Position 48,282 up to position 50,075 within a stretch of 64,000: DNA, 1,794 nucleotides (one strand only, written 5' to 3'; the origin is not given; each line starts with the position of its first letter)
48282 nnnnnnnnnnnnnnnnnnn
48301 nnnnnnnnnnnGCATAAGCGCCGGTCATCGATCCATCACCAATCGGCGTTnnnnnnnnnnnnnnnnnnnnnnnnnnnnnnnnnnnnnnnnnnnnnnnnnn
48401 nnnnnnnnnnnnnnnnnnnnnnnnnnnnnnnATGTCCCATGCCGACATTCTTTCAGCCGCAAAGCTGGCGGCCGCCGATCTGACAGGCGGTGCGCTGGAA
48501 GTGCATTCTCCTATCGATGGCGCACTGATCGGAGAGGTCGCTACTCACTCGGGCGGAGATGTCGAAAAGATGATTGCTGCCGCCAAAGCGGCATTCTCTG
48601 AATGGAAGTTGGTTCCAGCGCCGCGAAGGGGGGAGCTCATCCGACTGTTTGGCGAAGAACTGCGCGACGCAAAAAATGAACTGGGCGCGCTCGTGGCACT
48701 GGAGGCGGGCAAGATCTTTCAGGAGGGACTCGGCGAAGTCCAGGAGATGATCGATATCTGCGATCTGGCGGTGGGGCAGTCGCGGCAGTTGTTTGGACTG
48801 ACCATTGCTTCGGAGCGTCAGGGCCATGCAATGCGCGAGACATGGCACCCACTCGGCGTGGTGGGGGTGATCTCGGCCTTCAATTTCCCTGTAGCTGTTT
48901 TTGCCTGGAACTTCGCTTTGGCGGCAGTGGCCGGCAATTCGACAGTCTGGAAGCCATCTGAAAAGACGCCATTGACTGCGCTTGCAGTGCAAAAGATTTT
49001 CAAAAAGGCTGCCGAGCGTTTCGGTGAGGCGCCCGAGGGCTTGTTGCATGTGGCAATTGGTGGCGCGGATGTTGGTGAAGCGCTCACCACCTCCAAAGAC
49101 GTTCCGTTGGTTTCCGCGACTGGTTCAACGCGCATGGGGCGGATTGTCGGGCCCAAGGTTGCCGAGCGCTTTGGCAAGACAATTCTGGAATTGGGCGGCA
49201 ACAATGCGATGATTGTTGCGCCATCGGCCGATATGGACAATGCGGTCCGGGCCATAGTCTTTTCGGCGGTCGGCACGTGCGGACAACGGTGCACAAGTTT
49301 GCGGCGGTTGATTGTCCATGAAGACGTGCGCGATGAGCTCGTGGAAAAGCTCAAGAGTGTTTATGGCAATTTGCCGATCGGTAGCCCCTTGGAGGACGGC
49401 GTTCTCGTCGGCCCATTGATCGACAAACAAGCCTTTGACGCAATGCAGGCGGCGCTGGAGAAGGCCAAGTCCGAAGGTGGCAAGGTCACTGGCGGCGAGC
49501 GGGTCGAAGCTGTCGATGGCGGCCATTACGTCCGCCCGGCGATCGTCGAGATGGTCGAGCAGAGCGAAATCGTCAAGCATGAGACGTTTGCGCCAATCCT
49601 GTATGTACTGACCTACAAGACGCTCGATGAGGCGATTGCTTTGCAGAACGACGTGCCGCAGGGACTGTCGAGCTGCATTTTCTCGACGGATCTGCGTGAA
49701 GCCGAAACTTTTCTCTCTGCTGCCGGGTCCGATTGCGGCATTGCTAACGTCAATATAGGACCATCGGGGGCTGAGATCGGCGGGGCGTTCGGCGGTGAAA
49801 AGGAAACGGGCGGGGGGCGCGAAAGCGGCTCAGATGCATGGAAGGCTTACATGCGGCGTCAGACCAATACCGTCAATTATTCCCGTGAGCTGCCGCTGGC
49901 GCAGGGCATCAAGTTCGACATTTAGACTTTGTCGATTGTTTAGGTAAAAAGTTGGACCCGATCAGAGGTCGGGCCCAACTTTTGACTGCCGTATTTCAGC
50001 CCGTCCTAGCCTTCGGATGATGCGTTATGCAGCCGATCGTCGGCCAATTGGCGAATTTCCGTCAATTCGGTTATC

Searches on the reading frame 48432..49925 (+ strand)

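Call 15: search_protein_families(library=pfam, proteins=[window:48432-49925:+])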
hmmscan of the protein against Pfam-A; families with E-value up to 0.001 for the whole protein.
window:48432-49925:+ (497 aa): 1 family
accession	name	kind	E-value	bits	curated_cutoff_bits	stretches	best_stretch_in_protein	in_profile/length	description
PF00171.27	Aldedh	-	9e-133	443.6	23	1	21-478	8-460/461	Aldehyde dehydrogenase family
